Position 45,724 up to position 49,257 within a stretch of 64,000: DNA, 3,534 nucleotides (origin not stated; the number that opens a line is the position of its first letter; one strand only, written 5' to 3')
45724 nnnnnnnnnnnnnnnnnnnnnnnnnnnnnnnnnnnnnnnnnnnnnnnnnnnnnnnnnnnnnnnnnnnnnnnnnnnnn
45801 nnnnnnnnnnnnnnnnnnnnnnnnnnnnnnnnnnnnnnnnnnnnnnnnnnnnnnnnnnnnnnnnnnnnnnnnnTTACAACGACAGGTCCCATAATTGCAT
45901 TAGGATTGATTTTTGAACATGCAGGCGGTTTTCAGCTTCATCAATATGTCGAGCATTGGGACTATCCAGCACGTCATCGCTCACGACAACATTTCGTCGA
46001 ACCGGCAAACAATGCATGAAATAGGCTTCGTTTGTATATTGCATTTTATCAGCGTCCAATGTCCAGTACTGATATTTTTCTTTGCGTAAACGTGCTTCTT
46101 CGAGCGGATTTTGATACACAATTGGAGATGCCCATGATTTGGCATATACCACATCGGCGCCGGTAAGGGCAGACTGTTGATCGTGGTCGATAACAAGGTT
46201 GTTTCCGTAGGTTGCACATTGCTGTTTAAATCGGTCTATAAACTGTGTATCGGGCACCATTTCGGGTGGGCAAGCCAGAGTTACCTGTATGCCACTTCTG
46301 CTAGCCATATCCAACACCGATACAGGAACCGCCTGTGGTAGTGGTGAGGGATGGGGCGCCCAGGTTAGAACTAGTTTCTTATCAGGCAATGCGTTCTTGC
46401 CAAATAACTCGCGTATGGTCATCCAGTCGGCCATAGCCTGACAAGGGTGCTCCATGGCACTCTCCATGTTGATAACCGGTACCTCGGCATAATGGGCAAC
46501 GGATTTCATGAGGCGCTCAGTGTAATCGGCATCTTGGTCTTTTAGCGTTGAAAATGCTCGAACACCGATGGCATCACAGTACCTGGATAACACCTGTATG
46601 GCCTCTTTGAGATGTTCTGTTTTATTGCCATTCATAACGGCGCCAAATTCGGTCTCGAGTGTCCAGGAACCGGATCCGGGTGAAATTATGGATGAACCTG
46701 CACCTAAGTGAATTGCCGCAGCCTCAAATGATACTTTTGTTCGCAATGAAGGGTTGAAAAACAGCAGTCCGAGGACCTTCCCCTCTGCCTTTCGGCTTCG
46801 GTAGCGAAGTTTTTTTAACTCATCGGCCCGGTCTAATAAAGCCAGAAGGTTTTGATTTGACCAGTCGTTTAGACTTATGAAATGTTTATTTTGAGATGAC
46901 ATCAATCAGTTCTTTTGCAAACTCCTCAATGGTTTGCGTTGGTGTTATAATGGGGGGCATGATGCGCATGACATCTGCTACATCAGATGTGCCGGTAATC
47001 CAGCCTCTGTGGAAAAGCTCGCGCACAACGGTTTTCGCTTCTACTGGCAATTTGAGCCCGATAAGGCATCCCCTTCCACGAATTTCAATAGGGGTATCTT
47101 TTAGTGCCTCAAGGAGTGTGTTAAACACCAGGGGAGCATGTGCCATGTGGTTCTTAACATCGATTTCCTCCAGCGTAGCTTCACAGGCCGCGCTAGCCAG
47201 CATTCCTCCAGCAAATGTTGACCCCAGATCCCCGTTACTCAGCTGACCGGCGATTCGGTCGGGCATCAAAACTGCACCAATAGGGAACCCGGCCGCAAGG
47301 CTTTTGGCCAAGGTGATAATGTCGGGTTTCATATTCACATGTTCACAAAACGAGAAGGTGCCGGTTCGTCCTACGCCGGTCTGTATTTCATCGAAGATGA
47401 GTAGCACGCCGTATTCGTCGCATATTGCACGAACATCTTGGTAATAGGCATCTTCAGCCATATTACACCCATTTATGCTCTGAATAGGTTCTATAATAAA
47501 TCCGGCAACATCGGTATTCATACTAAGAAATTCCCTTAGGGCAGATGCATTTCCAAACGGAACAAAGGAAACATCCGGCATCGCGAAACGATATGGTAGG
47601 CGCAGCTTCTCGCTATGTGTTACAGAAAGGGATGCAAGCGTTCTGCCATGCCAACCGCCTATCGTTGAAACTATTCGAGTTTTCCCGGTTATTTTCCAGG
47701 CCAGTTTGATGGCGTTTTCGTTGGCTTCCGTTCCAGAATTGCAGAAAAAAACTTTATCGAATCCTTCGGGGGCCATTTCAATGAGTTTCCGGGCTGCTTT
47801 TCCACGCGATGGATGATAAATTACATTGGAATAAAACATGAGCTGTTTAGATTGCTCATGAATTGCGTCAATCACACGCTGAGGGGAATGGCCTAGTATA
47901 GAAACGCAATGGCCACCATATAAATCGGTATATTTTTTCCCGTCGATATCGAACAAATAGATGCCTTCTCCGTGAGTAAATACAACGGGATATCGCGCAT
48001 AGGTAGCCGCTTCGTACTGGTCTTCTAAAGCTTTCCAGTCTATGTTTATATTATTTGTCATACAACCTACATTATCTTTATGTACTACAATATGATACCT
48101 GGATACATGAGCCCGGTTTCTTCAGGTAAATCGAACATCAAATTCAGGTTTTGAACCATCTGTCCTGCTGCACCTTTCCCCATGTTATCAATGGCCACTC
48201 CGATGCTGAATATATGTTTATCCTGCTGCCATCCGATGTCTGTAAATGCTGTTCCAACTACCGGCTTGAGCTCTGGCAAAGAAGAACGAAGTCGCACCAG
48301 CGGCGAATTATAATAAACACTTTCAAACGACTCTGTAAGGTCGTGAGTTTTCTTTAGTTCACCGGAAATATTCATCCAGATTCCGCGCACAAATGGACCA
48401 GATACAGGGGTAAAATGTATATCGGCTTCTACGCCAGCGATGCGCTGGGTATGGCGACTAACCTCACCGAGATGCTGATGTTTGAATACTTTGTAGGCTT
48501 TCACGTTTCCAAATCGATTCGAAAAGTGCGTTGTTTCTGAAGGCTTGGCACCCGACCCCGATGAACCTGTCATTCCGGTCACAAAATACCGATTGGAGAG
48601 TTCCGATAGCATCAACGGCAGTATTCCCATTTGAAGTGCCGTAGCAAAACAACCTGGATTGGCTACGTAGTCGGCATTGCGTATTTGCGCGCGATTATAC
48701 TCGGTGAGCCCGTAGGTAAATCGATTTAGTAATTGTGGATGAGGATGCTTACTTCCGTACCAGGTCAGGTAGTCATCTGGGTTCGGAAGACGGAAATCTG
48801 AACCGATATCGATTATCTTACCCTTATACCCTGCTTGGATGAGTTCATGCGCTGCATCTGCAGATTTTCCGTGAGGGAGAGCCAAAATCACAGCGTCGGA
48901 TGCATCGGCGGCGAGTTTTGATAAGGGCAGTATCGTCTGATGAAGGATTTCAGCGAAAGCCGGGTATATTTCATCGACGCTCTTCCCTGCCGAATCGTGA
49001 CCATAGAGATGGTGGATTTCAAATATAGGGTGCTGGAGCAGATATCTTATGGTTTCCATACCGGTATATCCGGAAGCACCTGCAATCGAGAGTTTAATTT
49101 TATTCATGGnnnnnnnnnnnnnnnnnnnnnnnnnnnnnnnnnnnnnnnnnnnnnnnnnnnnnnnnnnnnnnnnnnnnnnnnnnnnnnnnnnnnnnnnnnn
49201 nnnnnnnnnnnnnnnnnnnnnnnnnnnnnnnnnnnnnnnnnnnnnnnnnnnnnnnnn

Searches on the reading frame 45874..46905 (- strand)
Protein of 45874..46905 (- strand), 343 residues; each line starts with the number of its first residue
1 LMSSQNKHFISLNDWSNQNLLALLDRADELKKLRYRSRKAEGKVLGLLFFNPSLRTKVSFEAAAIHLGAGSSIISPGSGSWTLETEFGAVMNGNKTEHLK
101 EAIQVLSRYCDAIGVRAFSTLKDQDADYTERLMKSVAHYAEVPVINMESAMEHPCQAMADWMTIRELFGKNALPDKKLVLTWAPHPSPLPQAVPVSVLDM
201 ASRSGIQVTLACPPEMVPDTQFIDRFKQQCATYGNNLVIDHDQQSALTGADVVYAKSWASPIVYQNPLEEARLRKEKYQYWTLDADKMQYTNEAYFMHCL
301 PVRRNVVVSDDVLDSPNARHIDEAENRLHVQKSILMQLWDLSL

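Call 3: search_protein_families(library=pfam, proteins=[window:45874-46905:-], max_evalue=0.01)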
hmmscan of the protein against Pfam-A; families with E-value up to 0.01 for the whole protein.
window:45874-46905:- (343 aa): 2 families
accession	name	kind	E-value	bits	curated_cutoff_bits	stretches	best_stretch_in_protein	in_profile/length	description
PF02729.26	OTCace_N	-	1.7e-38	132.4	29.9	1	7-166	1-148/148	Aspartate/ornithine carbamoyltransferase, carbamoyl-P binding domain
PF00185.30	OTCace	-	8.8e-32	110.8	29.4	1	195-337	17-156/157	Aspartate/ornithine carbamoyltransferase, Asp/Orn binding domain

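Call 4: search_protein_families(library=ncbifam, proteins=[window:45874-46905:-], max_evalue=0.01)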
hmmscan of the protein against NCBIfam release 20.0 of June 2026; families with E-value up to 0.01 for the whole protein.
window:45874-46905:- (343 aa): 16 families
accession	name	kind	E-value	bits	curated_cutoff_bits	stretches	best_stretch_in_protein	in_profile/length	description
NF003384.0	PRK04523.1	equivalog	3.6e-128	427.3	288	1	6-340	3-334/336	N-acetylornithine carbamoyltransferase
NF001986.0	PRK00779.1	subfamily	1e-61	208.8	306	1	4-338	3-303/307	ornithine carbamoyltransferase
TIGR00658.1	orni_carb_tr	equivalog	9.1e-56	189.2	280.85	1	7-337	1-301/304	ornithine carbamoyltransferase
NF011380.0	PRK14805.1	equivalog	2.8e-49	167.8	421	1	7-339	2-300/302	ornithine carbamoyltransferase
TIGR04384.1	putr_carbamoyl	exception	2.1e-43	148.7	500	1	8-338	1-306/330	putrescine carbamoyltransferase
NF003286.0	PRK04284.1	subfamily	1.3e-37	129.7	515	1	3-335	3-326/332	ornithine carbamoyltransferase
TIGR00670.1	asp_carb_tr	equivalog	9.1e-31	107.1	236.95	1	7-337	1-301/304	aspartate carbamoyltransferase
NF002032.1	PRK00856.1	equivalog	4.8e-30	104.8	263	1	7-338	1-296/297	aspartate carbamoyltransferase catalytic subunit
NF011379.0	PRK14804.1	equivalog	3.3e-28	98.7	373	2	138-339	116-309/311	ornithine carbamoyltransferase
NF002470.0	PRK01713.1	equivalog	4.7e-27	95.3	545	1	5-306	6-281/334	ornithine carbamoyltransferase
NF009213.0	PRK12562.1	subfamily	2.9e-26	92.6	559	1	5-302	5-277/334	ornithine carbamoyltransferase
NF005538.0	PRK07200.1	equivalog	2.6e-25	89.3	453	1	5-305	20-336/396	knotted carbamoyltransferase YgeW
TIGR03316.1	ygeW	equivalog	7.9e-25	87.6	500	1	6-307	18-335/391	knotted carbamoyltransferase YgeW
NF008853.0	PRK11891.1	equivalog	2.1e-17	62.8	560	1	4-257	86-317/430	aspartate carbamoyltransferase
NF006046.0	PRK08192.1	equivalog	9.6e-17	61.2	512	1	1-331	1-309/339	aspartate carbamoyltransferase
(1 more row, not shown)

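Call 37: search_solved_structures(query=window:45874-46905:-, max_evalue=1e-20, show_alignments=4)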
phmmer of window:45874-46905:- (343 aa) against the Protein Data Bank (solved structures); distinct sequences matched with E-value up to 1e-20: 34.
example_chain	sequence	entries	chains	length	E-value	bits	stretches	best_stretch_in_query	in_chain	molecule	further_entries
3m4n_A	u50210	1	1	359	1.4e-90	307.1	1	6-338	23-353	N-acetylornithine carbamoyltransferase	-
3l05_A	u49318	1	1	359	1.4e-90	307.1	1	6-338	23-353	N-acetylornithine carbamoyltransferase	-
3l06_A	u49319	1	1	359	1.9e-90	306.6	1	6-338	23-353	N-acetylornithine carbamoyltransferase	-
3l02_A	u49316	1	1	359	1.9e-90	306.6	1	6-338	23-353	N-acetylornithine carbamoyltransferase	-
3kzc_A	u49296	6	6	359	2.6e-90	306.1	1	6-338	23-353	N-acetylornithine carbamoyltransferase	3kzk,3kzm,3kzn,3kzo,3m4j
3m5c_A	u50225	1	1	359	2.6e-90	306.1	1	6-338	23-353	N-acetylornithine carbamoyltransferase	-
3l04_A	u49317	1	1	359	2.6e-90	306.1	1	6-338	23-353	N-acetylornithine carbamoyltransferase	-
3m5d_A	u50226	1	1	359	3.6e-90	305.7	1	6-338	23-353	N-acetylornithine carbamoyltransferase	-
2g7m_X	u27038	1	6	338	8.1e-66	225.6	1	19-331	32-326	putative ornithine carbamoyltransferase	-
2fg6_X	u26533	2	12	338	8.1e-66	225.6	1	19-331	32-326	putative ornithine carbamoyltransferase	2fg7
1js1_X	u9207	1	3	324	1.4e-65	224.9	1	20-331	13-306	Transcarbamylase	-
1pvv_A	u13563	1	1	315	1.7e-40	142.4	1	6-336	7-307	Ornithine carbamoyltransferase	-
1a1s_A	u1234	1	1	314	1.8e-40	142.3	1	6-336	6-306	ORNITHINE CARBAMOYLTRANSFERASE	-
3gd5_A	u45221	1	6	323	6e-37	130.7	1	9-338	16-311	Ornithine carbamoyltransferase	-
8qeu_A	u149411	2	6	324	3.4e-36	128.3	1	4-338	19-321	Ornithine transcarbamylase, chloroplastic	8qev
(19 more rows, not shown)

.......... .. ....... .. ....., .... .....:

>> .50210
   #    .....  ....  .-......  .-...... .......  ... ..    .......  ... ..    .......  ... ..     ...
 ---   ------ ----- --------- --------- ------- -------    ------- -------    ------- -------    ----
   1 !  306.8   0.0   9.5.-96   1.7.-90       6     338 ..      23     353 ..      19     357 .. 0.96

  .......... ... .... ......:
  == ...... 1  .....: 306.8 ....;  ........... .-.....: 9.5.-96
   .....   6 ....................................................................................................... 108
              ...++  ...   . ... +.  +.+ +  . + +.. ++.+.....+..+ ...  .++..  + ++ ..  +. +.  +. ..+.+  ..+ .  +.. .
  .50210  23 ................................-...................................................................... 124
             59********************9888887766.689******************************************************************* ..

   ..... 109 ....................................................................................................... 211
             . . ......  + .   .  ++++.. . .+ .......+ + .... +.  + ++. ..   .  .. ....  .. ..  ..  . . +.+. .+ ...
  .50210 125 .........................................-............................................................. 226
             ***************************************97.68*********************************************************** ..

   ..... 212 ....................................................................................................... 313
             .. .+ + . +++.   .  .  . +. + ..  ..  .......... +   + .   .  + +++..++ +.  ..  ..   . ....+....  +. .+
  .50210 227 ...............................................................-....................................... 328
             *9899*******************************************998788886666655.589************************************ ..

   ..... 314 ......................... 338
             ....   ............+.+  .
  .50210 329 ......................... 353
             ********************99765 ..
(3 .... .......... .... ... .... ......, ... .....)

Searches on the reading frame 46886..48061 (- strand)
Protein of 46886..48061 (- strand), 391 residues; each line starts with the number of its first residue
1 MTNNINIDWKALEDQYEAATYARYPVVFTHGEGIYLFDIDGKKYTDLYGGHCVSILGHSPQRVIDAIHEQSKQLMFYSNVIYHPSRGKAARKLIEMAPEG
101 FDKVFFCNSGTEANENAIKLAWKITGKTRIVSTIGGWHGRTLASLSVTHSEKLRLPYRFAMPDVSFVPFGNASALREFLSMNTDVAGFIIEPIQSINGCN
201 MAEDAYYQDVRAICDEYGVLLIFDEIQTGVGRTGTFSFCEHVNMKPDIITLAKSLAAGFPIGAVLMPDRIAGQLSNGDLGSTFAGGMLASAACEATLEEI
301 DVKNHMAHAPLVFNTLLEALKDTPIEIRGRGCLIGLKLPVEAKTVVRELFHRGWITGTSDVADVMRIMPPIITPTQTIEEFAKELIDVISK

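Call 3: search_protein_families(library=pfam, proteins=[window:46886-48061:-], max_evalue=0.01)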
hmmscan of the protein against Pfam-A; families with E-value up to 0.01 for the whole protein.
window:46886-48061:- (391 aa): 2 families
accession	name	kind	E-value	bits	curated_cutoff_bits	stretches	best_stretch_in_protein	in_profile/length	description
PF00202.27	Aminotran_3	-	2.8e-91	306.7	30.5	1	20-388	5-402/403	Aminotransferase class-III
PF00155.27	Aminotran_1_2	-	9e-07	28.8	19.7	1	59-306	18-272/361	Aminotransferase class I and II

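Call 4: search_protein_families(library=ncbifam, proteins=[window:46886-48061:-], max_evalue=0.01)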
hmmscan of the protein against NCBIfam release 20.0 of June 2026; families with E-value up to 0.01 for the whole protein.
window:46886-48061:- (391 aa): 69 families (the best 25 are shown)
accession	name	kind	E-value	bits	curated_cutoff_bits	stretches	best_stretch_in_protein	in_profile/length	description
TIGR00707.1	argD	subfamily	1e-100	337.2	410.05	1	19-389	4-380/381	acetylornithine/succinylornithine family transaminase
NF002874.0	PRK03244.1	equivalog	2.7e-96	322.8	457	1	14-390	15-393/399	acetylornithine transaminase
NF002325.0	PRK01278.1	subfamily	4e-93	312.2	372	1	19-388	8-385/395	acetylornithine transaminase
NF002797.0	PRK02936.1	equivalog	6.2e-90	301.7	496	1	19-389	6-377/385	acetylornithine transaminase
NF004426.0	PRK05769.1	equivalog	2e-81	274.1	552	2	183-389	220-437/441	acetyl ornithine aminotransferase family protein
NF042418.1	LysJ_Th_th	equivalog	2.1e-78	263.9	700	1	8-381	2-377/386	[LysW]-aminoadipate semialdehyde transaminase LysJ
NF053554.1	prodigi_MAP_PigE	equivalog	1.2e-74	252.1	850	1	25-345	401-734/837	prodigiosin MAP biosynthesis aminotransferase PigE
NF003468.0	PRK05093.1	subfamily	1.3e-73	248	522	1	13-387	12-397/405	acetylornithine/succinyldiaminopimelate transaminase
NF045491.1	LysJ_Sulfobales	equivalog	1.4e-73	248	700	1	25-381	11-369/386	[LysW]-aminoadipate semialdehyde/glutamate semialdehyde transaminase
NF005993.0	PRK08117.1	subfamily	1.1e-72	245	574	2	23-171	22-174/433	aspartate aminotransferase family protein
TIGR03246.1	arg_catab_astC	subfamily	5.6e-72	242.9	609.95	1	14-381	7-385/397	acetylornithine/succinylornithine family transaminase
NF008570.0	PRK11522.1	equivalog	6e-72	242.7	612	1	22-387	66-452/464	putrescine aminotransferase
TIGR01885.1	Orn_aminotrans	equivalog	8.3e-72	242.1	378.4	1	11-383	6-395/402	ornithine--oxo-acid transaminase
NF003273.0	PRK04260.1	equivalog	2.7e-70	236.9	616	1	20-387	7-373/376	acetylornithine transaminase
NF009047.0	PRK12381.1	subfamily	8.8e-66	222.4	630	1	14-383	11-391/406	bifunctional succinylornithine transaminase/acetylornithine transaminase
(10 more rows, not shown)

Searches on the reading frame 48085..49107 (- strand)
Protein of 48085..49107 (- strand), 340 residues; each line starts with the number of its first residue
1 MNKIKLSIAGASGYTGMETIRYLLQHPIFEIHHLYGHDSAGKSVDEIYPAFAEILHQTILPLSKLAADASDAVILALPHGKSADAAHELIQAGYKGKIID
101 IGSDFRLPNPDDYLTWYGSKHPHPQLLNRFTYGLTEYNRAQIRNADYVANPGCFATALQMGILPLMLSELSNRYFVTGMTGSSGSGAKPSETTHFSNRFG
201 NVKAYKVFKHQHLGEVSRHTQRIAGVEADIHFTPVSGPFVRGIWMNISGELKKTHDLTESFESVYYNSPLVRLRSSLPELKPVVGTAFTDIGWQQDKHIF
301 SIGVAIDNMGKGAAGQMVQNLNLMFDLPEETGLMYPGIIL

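Call 3: search_protein_families(library=pfam, proteins=[window:48085-49107:-], max_evalue=0.01)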
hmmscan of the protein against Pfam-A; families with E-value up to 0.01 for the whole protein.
window:48085-49107:- (340 aa): 3 families
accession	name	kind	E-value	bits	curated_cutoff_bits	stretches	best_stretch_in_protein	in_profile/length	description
PF22698.1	Semialdhyde_dhC_1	-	1.3e-38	132.8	27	1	153-308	1-165/165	Semialdehyde dehydrogenase, dimerisation domain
PF01118.30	Semialdhyde_dh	-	9e-22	78.2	26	1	6-145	2-121/121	Semialdehyde dehydrogenase, NAD binding domain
PF02774.23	Semialdhyde_dhC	-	1.8e-09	38.5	26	1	171-309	11-182/184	Semialdehyde dehydrogenase, dimerisation domain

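Call 4: search_protein_families(library=ncbifam, proteins=[window:48085-49107:-], max_evalue=0.01)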
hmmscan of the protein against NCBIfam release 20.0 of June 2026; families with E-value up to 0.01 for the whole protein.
window:48085-49107:- (340 aa): 5 families
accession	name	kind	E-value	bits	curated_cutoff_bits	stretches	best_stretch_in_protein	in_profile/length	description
TIGR01850.1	argC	equivalog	7.3e-99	331.2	233.6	1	4-338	1-343/345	N-acetyl-gamma-glutamyl-phosphate reductase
TIGR01851.1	argC_other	equivalog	1.4e-15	57.4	229.85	2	129-253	88-219/310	N-acetyl-gamma-glutamyl-phosphate reductase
NF006416.0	PRK08664.1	subfamily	1.5e-10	40.8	232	1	2-192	2-188/350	aspartate-semialdehyde dehydrogenase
TIGR00978.1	asd_EA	equivalog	1.3e-08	34.4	301.2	1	4-188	1-182/342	aspartate-semialdehyde dehydrogenase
NF011456.0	PRK14874.1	equivalog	7e-05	22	223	0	2-107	3-102/346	aspartate-semialdehyde dehydrogenase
